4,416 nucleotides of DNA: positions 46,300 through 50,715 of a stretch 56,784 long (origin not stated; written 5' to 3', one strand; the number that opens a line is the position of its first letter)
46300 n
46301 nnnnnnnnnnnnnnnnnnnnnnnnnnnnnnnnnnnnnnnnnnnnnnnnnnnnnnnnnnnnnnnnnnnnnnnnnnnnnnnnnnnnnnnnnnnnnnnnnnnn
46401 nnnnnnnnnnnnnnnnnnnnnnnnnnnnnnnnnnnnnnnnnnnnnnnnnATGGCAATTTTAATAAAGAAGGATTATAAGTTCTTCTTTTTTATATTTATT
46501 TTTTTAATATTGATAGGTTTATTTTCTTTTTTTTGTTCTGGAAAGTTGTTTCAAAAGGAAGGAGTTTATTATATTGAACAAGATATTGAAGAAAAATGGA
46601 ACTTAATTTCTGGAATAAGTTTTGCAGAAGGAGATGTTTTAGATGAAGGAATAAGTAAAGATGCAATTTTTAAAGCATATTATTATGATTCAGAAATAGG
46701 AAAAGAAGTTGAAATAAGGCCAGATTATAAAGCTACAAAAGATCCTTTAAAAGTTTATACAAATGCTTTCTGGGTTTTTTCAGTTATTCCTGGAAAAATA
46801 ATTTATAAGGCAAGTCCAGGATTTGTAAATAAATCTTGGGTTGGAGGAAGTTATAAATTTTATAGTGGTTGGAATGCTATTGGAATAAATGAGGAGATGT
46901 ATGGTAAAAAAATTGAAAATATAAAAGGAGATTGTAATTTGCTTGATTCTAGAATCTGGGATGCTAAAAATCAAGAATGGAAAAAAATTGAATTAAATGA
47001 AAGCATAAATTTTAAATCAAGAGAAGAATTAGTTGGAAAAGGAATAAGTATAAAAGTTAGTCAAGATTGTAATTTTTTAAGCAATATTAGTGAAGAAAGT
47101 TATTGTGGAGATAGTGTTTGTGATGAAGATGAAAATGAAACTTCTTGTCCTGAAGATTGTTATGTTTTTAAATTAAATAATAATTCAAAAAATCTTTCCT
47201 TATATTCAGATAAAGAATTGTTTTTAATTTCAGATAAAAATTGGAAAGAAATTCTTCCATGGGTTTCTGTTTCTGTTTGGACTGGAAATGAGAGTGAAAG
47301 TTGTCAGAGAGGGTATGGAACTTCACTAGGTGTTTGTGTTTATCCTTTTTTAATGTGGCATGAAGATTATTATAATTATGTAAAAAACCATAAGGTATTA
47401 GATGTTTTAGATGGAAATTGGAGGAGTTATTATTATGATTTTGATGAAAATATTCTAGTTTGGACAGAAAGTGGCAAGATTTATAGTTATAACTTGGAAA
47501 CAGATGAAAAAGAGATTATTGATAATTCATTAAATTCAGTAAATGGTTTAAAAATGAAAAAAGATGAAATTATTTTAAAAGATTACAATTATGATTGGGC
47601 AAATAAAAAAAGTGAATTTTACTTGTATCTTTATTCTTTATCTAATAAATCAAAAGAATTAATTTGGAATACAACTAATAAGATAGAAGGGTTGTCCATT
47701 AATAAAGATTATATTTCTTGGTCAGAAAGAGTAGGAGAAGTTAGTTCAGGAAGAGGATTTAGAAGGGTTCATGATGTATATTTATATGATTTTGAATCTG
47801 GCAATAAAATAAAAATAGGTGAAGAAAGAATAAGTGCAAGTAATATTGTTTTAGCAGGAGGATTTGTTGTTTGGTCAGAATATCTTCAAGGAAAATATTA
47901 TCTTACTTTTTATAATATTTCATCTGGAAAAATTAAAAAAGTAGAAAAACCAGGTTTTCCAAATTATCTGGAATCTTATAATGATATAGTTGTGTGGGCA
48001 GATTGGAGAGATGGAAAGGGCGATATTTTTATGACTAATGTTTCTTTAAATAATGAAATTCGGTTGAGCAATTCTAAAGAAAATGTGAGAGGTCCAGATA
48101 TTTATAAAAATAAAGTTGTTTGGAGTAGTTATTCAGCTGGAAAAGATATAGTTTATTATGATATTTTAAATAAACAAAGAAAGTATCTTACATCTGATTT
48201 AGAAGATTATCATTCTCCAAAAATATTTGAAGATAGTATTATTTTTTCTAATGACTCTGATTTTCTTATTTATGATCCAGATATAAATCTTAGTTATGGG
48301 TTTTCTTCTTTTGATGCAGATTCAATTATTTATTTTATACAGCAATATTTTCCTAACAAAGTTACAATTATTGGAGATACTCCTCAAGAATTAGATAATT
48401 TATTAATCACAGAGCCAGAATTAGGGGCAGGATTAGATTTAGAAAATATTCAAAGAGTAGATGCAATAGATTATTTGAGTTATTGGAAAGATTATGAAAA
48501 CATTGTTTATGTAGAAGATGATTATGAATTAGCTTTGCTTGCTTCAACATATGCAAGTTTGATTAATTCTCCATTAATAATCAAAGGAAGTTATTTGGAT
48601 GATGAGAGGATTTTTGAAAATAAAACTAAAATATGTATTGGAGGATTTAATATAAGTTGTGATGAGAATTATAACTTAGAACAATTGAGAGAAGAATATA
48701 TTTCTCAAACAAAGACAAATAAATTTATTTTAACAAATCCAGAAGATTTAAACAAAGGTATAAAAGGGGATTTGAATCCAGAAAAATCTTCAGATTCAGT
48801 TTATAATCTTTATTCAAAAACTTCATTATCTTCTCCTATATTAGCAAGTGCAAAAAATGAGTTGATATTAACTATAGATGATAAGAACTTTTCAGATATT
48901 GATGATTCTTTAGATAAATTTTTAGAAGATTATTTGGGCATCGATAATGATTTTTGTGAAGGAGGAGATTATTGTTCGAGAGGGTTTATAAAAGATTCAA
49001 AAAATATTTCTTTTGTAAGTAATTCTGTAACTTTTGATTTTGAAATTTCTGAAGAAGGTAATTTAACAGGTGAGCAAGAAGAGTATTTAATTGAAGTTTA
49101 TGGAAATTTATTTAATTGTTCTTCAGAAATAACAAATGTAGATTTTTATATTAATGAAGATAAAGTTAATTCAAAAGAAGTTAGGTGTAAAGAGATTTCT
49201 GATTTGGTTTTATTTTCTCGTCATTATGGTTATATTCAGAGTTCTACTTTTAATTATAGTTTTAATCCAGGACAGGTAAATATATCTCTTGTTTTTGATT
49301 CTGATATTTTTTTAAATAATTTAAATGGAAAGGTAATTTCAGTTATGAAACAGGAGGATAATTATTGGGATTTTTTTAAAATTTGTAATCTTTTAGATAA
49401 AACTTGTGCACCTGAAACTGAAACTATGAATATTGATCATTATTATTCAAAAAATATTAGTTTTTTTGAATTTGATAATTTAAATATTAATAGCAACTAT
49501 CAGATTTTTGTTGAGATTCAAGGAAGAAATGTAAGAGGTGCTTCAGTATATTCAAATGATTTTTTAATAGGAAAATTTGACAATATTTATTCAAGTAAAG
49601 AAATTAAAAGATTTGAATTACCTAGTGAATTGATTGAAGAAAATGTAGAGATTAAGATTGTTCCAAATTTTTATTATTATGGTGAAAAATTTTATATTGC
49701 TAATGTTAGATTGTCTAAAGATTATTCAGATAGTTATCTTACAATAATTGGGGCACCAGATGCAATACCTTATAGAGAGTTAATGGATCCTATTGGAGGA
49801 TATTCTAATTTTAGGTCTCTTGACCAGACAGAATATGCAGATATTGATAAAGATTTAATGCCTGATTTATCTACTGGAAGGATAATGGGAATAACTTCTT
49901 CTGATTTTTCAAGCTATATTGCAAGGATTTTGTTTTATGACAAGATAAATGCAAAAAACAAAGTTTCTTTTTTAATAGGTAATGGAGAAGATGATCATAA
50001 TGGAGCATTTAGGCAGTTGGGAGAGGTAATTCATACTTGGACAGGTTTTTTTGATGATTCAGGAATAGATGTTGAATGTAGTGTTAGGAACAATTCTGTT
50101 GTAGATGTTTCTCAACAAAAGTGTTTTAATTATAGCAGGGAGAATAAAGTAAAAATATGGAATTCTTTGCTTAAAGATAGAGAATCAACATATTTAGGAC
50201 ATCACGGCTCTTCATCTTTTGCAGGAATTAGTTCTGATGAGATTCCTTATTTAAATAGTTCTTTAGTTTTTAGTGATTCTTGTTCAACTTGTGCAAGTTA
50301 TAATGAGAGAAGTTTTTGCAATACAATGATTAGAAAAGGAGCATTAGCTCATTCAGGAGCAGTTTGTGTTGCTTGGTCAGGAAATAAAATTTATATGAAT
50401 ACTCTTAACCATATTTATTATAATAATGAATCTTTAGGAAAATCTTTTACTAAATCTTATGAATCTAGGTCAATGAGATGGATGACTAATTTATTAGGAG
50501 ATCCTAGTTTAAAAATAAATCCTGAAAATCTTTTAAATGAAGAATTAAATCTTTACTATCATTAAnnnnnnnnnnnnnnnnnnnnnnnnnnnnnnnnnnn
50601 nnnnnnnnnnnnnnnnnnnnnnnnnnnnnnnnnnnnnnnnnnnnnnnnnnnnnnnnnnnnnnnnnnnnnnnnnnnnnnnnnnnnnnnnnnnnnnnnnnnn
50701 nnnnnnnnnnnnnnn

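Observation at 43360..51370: Three-gene surface module: beta-helix/Cys-rich giant protein, propeller plus C25-like peptidase giant protein, and a small anchored protein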

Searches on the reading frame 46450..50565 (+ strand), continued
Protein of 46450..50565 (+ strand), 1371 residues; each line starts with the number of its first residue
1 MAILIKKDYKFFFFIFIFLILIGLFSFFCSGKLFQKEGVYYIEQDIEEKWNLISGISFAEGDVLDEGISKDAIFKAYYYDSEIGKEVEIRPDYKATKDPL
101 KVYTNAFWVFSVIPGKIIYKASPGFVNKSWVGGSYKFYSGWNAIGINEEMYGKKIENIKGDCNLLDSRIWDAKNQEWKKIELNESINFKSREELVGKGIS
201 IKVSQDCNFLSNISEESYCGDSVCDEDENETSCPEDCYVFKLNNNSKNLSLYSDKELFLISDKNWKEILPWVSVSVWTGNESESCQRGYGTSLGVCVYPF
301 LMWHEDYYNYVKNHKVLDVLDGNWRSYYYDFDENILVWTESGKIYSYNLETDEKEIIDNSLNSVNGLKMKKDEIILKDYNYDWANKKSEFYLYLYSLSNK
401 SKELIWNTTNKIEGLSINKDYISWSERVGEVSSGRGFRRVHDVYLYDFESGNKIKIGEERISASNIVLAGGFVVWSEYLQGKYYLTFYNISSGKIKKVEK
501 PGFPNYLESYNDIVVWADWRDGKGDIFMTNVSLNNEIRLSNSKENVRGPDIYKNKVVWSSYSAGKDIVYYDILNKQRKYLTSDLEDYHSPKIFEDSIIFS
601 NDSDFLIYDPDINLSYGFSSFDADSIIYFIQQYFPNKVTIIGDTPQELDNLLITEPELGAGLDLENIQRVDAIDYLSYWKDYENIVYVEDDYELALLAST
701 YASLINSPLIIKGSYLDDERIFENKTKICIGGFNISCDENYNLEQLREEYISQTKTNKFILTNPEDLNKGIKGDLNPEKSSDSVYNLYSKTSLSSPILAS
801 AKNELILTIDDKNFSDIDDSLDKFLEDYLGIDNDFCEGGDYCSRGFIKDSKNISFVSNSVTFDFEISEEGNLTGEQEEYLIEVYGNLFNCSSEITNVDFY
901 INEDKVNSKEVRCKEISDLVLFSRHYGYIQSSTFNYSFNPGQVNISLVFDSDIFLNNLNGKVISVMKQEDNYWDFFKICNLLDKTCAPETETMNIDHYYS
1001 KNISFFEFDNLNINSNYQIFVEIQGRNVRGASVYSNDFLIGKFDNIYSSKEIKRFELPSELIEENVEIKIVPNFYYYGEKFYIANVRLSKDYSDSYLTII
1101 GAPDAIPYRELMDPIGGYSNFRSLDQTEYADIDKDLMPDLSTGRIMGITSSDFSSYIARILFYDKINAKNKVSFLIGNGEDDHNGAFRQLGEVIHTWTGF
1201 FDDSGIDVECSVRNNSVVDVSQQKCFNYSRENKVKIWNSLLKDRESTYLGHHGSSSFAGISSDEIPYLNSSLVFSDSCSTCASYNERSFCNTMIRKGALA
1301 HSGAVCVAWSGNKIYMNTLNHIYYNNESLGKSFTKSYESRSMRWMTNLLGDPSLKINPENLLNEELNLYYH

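Call 62: fold_search(model_id=the predicted structure, library=pdb)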
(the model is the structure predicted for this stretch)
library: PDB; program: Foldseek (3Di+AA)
matches with E <= 10: 1718; with E <= 0.001: 866
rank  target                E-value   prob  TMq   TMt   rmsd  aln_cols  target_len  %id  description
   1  4ggd_A                1.7e-10  1.00  0.20  0.64   4.8       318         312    9  Structural analysis of human Cdc20 supports multisite degron recognition by APC/C. (released 2012-11-07)
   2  1k32_A                1.9e-10  1.00  0.09  0.10  23.9       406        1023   12  Crystal structure of the tricorn protease (released 2001-12-05)
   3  8tar_R                2.5e-10  1.00  0.20  0.49   4.5       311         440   10  APC/C-CDH1-UBE2C-Ubiquitin-CyclinB-NTD (released 2023-09-27)
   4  7mx5_B                3.3e-10  1.00  0.15  0.39  19.8       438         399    9  Crystal structure of TolB from Acinetobacter baumannii (released 2021-05-26)
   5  8dvl_A                3.5e-10  1.00  0.13  0.24  19.4       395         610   12  Crystal structure of LRP6 E3E4 in complex with disulfide constrained peptide E3.18 (released 2023-03-29)
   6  9a2l_MODEL_1_A        4.5e-10  1.00  0.16  0.40  10.2       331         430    9  Model of E. coli TolB by in-cell photo-crosslinking MS and deep learning (released 2023-02-24)
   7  6l6r_A                4.5e-10  1.00  0.10  0.17  20.6       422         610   11  Crystal structure of LRP6 E1E2-SOST complex (released 2020-10-28)
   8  8z9m_B                5.8e-10  1.00  0.19  0.21  11.8       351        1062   11  Cryo-EM structure of dimeric WDR11-FAM91A1 complex (released 2024-08-14)
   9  4r40_C                6.1e-10  1.00  0.16  0.42  19.9       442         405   10  Crystal Structure of TolB/Pal complex from Yersinia pestis. (released 2014-09-03)
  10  8jxe_A                6.8e-10  1.00  0.15  0.12  16.0       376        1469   11  rat megalin RAP complex head (released 2024-06-19)
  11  8z9m_D                7.1e-10  1.00  0.20  0.21  11.7       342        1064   12  Cryo-EM structure of dimeric WDR11-FAM91A1 complex (released 2024-08-14)
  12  6h15_A                9.2e-10  1.00  0.13  0.24  19.6       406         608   12  Structure of LRP6 P3E3P4E4 in complex with VHH L-P2-B10 (released 2019-01-30)
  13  6gy5_A                1.1e-09  1.00  0.16  0.53   7.2       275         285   11  Crystal structure of the kelch domain of human KLHL20 in complex with DAPK1 peptide (released 2018-08-08)
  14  5gje_B                1.1e-09  1.00  0.09  0.15  21.2       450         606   10  Three-dimensional reconstruction of human LRP6 ectodomain complexed with Dkk1 (released 2017-01-18)
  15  3s2k_B                1.1e-09  1.00  0.09  0.15  21.2       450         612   10  Structural basis of Wnt signaling inhibition by Dickkopf binding to LRP5/6. (released 2011-11-02)
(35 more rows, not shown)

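Call 81: find_encoding_contigs(protein=P0009, flank=10000, max_places=3)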
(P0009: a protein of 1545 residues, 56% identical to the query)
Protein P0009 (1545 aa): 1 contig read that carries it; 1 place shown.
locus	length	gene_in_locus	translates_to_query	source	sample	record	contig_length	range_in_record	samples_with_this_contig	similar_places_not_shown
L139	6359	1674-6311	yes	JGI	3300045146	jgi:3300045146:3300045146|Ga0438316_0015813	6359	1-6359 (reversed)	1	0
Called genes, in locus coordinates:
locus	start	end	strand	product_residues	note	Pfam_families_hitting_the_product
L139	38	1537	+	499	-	-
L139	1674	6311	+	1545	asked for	PF05922:Inhibitor_I9, PF00082:Peptidase_S8, PF13517:FG-GAP_3 (faint)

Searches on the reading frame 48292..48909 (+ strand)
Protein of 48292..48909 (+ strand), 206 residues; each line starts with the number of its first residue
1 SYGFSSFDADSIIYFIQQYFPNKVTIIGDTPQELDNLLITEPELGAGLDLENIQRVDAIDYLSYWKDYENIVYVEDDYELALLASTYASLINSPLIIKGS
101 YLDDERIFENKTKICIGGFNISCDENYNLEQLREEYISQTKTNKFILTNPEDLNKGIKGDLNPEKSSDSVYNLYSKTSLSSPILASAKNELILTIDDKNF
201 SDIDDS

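Call 69: search_solved_structures(query=A8, max_evalue=10, show_alignments=2)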
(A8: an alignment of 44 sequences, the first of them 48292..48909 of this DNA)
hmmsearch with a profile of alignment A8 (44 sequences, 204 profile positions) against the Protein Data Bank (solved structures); distinct sequences matched with E-value up to 10: 1.
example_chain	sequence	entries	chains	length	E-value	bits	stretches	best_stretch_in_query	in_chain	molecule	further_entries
7mcd_A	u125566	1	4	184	4.5e-06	29.4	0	141-176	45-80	AI-designed TIM-barrel F15C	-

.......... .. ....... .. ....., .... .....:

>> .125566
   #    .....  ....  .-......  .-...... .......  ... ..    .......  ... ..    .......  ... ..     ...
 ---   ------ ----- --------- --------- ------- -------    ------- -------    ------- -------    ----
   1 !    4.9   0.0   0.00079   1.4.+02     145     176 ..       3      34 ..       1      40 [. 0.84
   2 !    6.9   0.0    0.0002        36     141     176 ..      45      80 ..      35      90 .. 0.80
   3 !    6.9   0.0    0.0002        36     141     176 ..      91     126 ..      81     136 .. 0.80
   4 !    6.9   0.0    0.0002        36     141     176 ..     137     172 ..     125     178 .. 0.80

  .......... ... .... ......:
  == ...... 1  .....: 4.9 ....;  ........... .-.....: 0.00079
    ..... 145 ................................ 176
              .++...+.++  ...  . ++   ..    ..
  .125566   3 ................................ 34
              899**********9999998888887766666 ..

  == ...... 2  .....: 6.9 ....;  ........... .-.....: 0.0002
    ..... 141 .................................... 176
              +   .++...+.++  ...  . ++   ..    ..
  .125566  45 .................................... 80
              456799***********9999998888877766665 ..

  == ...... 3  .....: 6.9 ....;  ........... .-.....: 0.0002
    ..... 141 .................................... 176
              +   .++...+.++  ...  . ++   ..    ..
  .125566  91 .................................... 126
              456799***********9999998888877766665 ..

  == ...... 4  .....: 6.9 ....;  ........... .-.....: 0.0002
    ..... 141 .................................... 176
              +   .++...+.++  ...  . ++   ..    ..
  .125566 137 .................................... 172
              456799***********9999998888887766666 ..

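Call 70: search_protein_families(library=pfam, alignment_id=A8, max_evalue=1)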
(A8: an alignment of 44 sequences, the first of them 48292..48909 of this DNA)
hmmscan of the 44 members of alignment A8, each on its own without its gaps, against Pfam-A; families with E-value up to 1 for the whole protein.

A. member 1, window:48292-48909:+ (206 aa): 1 family
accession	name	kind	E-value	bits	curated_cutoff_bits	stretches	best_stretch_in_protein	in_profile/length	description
PF11530.13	Pilin_PilX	-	0.15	12.4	25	0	141-162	20-42/127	Minor type IV pilin, PilX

B. families by the number of members that match (of 44 scanned): 13 families
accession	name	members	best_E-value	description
PF22008.2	BpuSI_TRD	7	0.027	Restriction endonuclease BpuSI, specificity domain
PF04122.17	CW_binding_2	6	0.038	Cell wall binding domain 2 (CWB2)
PF24996.1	NANM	5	0.015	N-acetylneuraminate epimerase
PF08534.16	Redoxin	2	0.0069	Redoxin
PF25330.1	C2_nem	1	0.00014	Nematode specific C2 domain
PF20476.3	DUF6718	1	0.018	Family of unknown function (DUF6718)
PF04864.19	Alliinase_C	1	0.058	Allinase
PF12369.13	GnHR_trans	1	0.088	Gonadotropin hormone receptor transmembrane region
PF10608.14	MAGUK_N_PEST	1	0.094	Polyubiquitination (PEST) N-terminal domain of MAGUK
PF22036.2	MoaF_like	1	0.14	MoaF-like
PF11530.13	Pilin_PilX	1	0.15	Minor type IV pilin, PilX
PF17956.6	NAPRTase_C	1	0.16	Nicotinate phosphoribosyltransferase C-terminal domain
PF23647.2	TRAPPC13_M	1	0.17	Trafficking protein particle complex subunit 13, middle domain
